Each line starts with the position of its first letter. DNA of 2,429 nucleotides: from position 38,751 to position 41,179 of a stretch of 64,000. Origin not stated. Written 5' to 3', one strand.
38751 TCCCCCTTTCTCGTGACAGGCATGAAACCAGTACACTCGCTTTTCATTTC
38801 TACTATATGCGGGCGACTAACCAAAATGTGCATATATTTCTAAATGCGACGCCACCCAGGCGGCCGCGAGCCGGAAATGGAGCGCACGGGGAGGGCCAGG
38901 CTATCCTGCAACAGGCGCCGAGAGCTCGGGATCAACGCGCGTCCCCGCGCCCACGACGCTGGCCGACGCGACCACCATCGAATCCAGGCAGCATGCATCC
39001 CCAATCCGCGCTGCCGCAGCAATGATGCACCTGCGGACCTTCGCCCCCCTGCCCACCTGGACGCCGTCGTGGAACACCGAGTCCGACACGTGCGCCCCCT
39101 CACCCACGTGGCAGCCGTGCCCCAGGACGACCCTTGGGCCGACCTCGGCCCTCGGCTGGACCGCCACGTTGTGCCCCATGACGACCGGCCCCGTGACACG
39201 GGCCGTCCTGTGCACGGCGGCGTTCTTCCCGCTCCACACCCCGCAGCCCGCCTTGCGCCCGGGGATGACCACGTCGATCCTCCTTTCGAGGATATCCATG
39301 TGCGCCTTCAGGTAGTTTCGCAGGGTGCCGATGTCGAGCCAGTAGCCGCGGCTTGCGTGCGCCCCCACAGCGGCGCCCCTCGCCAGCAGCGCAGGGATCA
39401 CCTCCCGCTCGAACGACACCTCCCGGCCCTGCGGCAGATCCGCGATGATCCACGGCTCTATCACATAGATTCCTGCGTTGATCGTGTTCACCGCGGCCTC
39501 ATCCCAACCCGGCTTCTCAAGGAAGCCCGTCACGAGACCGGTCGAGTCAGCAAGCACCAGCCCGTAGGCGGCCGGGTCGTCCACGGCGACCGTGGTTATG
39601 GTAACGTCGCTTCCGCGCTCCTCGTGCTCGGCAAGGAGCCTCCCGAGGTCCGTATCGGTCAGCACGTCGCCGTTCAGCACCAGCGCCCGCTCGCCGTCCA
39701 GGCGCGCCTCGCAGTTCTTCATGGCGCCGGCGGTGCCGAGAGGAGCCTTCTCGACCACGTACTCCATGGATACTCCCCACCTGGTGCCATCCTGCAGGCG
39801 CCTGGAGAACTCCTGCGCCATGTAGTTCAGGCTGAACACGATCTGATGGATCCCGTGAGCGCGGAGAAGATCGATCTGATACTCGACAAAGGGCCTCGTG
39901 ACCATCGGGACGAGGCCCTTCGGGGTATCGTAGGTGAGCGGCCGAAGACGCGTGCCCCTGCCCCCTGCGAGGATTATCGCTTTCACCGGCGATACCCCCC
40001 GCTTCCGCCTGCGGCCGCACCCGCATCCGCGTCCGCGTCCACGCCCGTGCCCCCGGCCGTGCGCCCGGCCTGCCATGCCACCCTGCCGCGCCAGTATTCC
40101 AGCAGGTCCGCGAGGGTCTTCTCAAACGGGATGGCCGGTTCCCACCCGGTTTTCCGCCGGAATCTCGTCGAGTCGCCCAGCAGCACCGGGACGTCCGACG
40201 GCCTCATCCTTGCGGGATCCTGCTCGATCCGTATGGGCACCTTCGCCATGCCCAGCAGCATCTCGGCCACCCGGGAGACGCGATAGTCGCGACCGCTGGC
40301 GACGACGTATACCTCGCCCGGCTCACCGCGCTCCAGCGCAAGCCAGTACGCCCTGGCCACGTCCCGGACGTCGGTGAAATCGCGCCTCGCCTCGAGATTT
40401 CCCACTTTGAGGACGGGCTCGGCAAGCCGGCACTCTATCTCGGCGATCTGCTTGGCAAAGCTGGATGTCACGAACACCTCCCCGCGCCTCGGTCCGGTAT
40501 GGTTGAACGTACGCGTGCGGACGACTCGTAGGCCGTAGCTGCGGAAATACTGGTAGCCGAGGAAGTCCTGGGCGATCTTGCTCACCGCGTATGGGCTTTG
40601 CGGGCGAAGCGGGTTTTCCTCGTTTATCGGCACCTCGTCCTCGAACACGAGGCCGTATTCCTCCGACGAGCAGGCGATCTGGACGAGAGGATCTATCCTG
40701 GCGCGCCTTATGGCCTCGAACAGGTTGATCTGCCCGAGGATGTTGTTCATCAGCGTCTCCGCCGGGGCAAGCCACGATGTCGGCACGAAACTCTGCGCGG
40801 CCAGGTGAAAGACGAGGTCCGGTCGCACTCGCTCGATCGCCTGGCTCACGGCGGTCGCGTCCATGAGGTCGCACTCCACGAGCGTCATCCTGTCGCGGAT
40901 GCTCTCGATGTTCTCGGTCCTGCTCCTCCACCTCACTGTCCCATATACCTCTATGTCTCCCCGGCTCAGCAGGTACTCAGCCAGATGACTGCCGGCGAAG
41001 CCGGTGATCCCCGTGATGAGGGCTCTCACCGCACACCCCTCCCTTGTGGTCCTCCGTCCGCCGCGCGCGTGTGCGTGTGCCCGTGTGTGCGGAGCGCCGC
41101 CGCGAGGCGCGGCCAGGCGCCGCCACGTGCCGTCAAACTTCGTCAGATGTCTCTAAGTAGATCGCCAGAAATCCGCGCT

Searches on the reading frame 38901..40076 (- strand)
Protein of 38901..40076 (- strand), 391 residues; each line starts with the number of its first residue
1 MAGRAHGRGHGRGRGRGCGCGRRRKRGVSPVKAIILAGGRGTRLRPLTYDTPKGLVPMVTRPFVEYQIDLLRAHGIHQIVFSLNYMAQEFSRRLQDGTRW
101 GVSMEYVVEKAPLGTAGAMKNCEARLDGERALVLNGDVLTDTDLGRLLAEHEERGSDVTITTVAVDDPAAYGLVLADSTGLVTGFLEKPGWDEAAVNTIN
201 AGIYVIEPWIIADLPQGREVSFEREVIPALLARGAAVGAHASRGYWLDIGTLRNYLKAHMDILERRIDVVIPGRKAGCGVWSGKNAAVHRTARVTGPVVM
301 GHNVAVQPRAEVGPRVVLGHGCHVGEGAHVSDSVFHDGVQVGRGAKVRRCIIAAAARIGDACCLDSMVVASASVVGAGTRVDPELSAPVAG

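Call 5: search_protein_families(library=pfam, proteins=[window:38901-40076:-], max_evalue=0.01)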
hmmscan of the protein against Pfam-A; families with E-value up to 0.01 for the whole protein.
window:38901-40076:- (391 aa): 5 families
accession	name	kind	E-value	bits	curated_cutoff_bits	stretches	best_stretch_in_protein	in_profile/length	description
PF00483.29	NTP_transferase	-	3.4e-52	177.9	21.2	1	32-264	1-244/245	Nucleotidyl transferase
PF25084.1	LbH_EIF2B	-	3.5e-14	53.1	54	1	280-376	4-100/105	EIF2B subunit epsilon LbH domain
PF12804.13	NTP_transf_3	-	2.2e-12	47.9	27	1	33-163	1-123/160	MobA-like NTP transferase domain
PF24894.1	Hexapep_GlmU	-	7.5e-09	36.1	23.3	1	316-360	35-79/104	GlmU-like, C-terminal hexapeptide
PF00132.30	Hexapep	-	6.1e-07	29.3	27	1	298-330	2-34/36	Bacterial transferase hexapeptide (six repeats)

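Call 6: search_protein_families(library=ncbifam, proteins=[window:38901-40076:-], max_evalue=0.001)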
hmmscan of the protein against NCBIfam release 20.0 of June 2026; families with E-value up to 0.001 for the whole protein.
window:38901-40076:- (391 aa): 42 families (the best 25 are shown)
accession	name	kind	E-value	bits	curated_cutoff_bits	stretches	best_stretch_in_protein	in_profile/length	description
NF052502.1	man1P_GTase_Rv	exception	5.7e-88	295.1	440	1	32-367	2-333/352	mannose-1-phosphate guanylyltransferase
TIGR03992.1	Arch_glmU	subfamily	3.6e-55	187.4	292.1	1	32-359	2-328/393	bifunctional sugar-1-phosphate nucleotidylyltransferase/acetyltransferase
TIGR01208.1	rmlA_long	equivalog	2.5e-46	158.2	320.25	1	32-360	1-333/353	glucose-1-phosphate thymidylyltransferase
TIGR02091.1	glgC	equivalog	3.6e-37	128.3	424.9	1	32-362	2-360/364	glucose-1-phosphate adenylyltransferase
NF045761.1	NAMPUrTaseMurU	equivalog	5.4e-35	121.3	250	1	31-254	1-219/226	N-acetylmuramate alpha-1-phosphate uridylyltransferase MurU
NF003670.0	PRK05293.1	equivalog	7.8e-34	117.2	470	1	32-382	6-359/382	glucose-1-phosphate adenylyltransferase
NF041173.1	Sug_nt_acttase_Thmprot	equivalog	2.2e-33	115.8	600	1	32-359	2-328/405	bifunctional sugar-1-phosphate nucleotidylyltransferase/acetyltransferase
TIGR01173.1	glmU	equivalog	6.5e-29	101.1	366.85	2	32-207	2-173/452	bifunctional UDP-N-acetylglucosamine diphosphorylase/glucosamine-1-phosphate N-acetyltransferase GlmU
NF049965.1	GlMnHpPGnyltfHddC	equivalog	9e-29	100.7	300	1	32-256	2-215/221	D-glycero-D-manno-heptose 1-phosphate guanosyltransferase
NF041313.1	UDPGP_AglF_Halo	equivalog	1.9e-27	96.2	400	1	32-213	2-181/234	UTP--glucose-1-phosphate uridylyltransferase AglF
NF010935.0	PRK14355.1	equivalog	7.4e-27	94.1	718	1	31-208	4-180/459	bifunctional UDP-N-acetylglucosamine diphosphorylase/glucosamine-1-phosphate N-acetyltransferase GlmU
TIGR01207.1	rmlA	equivalog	1.5e-26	93.2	360.65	1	32-259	1-233/286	glucose-1-phosphate thymidylyltransferase RfbA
NF002023.0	PRK00844.1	subfamily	2.4e-26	92.5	458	1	31-360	7-377/408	glucose-1-phosphate adenylyltransferase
NF001947.0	PRK00725.1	subfamily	1.1e-25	90.3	470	1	32-377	18-389/426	glucose-1-phosphate adenylyltransferase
NF002772.0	PRK02862.1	equivalog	1.5e-25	89.8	537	2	114-193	99-183/429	glucose-1-phosphate adenylyltransferase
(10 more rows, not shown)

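Call 52: search_solved_structures(query=window:38901-40076:-, max_evalue=1e-20)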
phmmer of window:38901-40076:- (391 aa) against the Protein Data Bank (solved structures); distinct sequences matched with E-value up to 1e-20: 28.
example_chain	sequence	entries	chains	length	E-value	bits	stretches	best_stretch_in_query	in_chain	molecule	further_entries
8x7s_B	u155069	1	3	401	1.4e-55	192.2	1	29-346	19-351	UTP--glucose-1-phosphate uridylyltransferase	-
7x8j_A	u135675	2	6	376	7e-45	156.9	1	31-371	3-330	Mannose-1-phosphate guanylyltransferase 1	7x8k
8yre_D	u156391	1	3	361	1e-44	156.4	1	32-371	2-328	Mannose-1-phosphate guanylyltransferase 1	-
7whr_B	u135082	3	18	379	1.6e-43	152.4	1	31-370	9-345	Nucleotidyl transferase family protein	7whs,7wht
7d72_K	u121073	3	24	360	2.3e-41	145.3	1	32-371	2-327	Mannose-1-phosphate guanyltransferase beta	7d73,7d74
5xhw_A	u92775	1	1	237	7.4e-29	104.2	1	32-258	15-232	Putative 6-deoxy-D-mannoheptose pathway protein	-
4y7t_A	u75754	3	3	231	1e-28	103.7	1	32-267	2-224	Nucleotidyl transferase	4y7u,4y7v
6jq8_A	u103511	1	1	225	2.5e-28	102.4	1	33-258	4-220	Putative 6-deoxy-D-mannoheptose pathway protein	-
5z09_A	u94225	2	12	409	7.7e-25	90.9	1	32-361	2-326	Dual sugar-1-phosphate nucleotidylyltransferase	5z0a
1h5r_A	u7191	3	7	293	1.5e-24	90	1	32-260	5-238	GLUCOSE-1-PHOSPHATE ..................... | Glucose-1-phosphate thymidylyltransferase 1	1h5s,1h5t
1h5s_A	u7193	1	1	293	1.7e-24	89.8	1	32-260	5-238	Glucose-1-phosphate thymidylyltransferase 1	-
1h5r_B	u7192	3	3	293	2e-24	89.6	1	32-260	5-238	GLUCOSE-1-PHOSPHATE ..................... | Glucose-1-phosphate thymidylyltransferase 1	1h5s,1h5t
1mp3_A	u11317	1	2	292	4.7e-24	88.4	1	32-260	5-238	GLUCOSE-1-PHOSPHATE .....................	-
4arw_A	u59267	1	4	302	7.6e-24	87.7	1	31-262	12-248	GLUCOSE-1-PHOSPHATE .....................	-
3zlk_A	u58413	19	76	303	8.9e-24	87.4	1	32-262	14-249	GLUCOSE-1-PHOSPHATE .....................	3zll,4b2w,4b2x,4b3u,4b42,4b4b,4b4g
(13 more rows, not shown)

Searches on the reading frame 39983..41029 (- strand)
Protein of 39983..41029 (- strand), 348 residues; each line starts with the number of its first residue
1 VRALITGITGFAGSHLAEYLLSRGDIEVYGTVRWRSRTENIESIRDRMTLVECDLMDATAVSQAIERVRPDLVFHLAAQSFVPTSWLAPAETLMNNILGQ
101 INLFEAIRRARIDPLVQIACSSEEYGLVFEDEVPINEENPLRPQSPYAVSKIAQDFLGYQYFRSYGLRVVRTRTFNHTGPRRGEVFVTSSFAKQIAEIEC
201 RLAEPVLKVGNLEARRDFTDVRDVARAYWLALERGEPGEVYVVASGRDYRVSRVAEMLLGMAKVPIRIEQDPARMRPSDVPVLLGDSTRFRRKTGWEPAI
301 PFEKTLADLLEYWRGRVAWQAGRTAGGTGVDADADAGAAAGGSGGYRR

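Call 5: search_protein_families(library=pfam, proteins=[window:39983-41029:-], max_evalue=0.01)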
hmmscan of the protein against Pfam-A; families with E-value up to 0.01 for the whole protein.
window:39983-41029:- (348 aa): 8 families
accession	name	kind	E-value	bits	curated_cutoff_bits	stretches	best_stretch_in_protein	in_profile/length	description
PF16363.11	GDP_Man_Dehyd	-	1.6e-85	288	27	1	4-308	1-331/332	GDP-mannose 4,6 dehydratase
PF01370.27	Epimerase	-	1.1e-60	205.4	20.9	1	3-244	1-240/240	NAD dependent epimerase/dehydratase family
PF02719.21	Polysacc_synt_2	-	7.6e-13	48.7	20.2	1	4-119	2-127/293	Polysaccharide biosynthesis protein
PF01073.25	3Beta_HSD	-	3.9e-08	33.1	22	1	4-150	1-149/280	3-beta hydroxysteroid dehydrogenase/isomerase family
PF04321.23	RmlD_sub_bind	-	4.2e-08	33.1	27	1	1-153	1-131/287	RmlD substrate binding domain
PF13460.12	NAD_binding_10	-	8.2e-08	32.8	27.2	1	7-118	1-96/184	NAD(P)H-binding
PF07993.18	NAD_binding_4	-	0.00012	21.8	20.1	1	5-68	1-63/258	Male sterility protein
PF05368.20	NmrA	-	0.0047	17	27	1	4-110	6-97/298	NmrA-like family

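Call 6: search_protein_families(library=ncbifam, proteins=[window:39983-41029:-], max_evalue=0.001)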
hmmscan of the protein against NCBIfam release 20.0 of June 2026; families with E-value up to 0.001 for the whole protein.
window:39983-41029:- (348 aa): 35 families (the best 25 are shown)
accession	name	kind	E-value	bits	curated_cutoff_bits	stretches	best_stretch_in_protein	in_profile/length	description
TIGR01472.1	gmd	equivalog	4.3e-53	180.7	415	1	3-311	3-336/342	GDP-mannose 4,6-dehydratase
TIGR04180.1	EDH_00030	hypoth_equivalog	1e-48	165.9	475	1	4-299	2-295/297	NAD-dependent 4,6-dehydratase LegB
TIGR01181.1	dTDP_gluc_dehyt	equivalog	2.5e-42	145.1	365.1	1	3-319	2-317/321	dTDP-glucose 4,6-dehydratase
TIGR01179.1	galE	equivalog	1.7e-32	112.6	262.3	1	3-308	2-320/332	UDP-glucose 4-epimerase GalE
TIGR02622.1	CDP_4_6_dhtase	equivalog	1.9e-26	93.1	278.45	1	2-315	6-332/352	CDP-glucose 4,6-dehydratase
NF007582.0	PRK10217.1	equivalog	9.9e-21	74.2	698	1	2-250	3-258/355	dTDP-glucose 4,6-dehydratase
NF007490.0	PRK10084.1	subfamily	2.8e-20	72.6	649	1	1-319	1-340/361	dTDP-glucose 4,6-dehydratase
TIGR03466.1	HpnA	hypoth_equivalog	1.3e-17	63.7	367.65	1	1-264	1-248/327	hopanoid-associated sugar epimerase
NF011728.1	PRK15181.1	equivalog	1.7e-17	63.5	760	1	2-232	17-249/348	Vi polysaccharide biosynthesis UDP-N-acetylglucosaminuronic acid C-4 epimerase TviC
NF047922.1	GDPFucSynFcl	equivalog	9.4e-14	51.6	500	1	50-311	34-299/308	GDP-L-fucose synthase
TIGR02197.1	heptose_epim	equivalog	4.1e-13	49.2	274.6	1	4-263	2-261/316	ADP-glyceromanno-heptose 6-epimerase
NF043036.1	ErythonDh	equivalog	1.6e-12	47.3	325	1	1-163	1-165/321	D-erythronate dehydrogenase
NF007956.0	PRK10675.1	subfamily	6e-12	45.3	394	1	1-153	1-155/338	UDP-glucose 4-epimerase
NF052578.1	StrlDmthSdmBMthl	equivalog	1.1e-11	45.1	600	1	1-258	1-241/328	sterol demethylase protein SdmB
NF008872.0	PRK11908.1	equivalog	5e-11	42.2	294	1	2-263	3-272/349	bifunctional UDP-4-keto-pentose/UDP-xylose synthase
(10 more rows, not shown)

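Call 51: search_solved_structures(query=window:39983-41029:-, max_evalue=1e-20)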
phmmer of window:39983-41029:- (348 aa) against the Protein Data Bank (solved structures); distinct sequences matched with E-value up to 1e-20: 25.
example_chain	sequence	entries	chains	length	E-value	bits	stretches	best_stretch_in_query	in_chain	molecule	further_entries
2pk3_A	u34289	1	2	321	1.6e-89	303.8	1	1-314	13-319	GDP-6-deoxy-D-lyxo-4-hexulose reductase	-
7us5_A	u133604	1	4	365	7.8e-67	229.3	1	3-317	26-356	GDP-D-GLYCERO-D-MANNO-HEPTOSE 4,6-DEHYDRATASE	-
6x3b_A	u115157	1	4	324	8.3e-55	189.7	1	69-318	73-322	GDP-6-deoxy-D-mannose reductase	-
1db3_A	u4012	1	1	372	2.2e-47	165.4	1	3-270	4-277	GDP-MANNOSE 4,6-DEHYDRATASE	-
7kf3_A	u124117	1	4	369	3.2e-46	161.5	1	3-255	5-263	GDP-mannose 4,6-dehydratase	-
1rpn_A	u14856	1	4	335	7e-44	153.8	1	3-311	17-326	GDP-mannose 4,6-dehydratase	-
1n7g_A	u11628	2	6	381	4.6e-43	151.1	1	3-307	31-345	GDP-D-mannose-4,6-dehydratase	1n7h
2z1m_A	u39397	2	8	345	5.5e-43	150.9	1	2-258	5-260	GDP-D-mannose dehydratase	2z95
5uzh_A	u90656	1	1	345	1.7e-42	149.2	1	3-311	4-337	NafoA.00085.b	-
6gpj_A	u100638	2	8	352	4.7e-39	137.9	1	3-256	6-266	GDP-mannose 4,6 dehydratase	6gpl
5in4_A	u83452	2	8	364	5.9e-39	137.6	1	3-256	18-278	GDP-mannose 4,6 dehydratase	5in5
1t2a_A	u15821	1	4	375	6.1e-39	137.6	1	3-256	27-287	GDP-mannose 4,6 dehydratase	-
6q94_B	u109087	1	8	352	1.1e-38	136.7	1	3-256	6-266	GDP-mannose 4,6 dehydratase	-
6gpk_A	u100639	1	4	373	1.5e-38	136.3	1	3-256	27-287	GDP-mannose 4,6 dehydratase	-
4lw8_A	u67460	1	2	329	1.7e-37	132.8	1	2-315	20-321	Putative epimerase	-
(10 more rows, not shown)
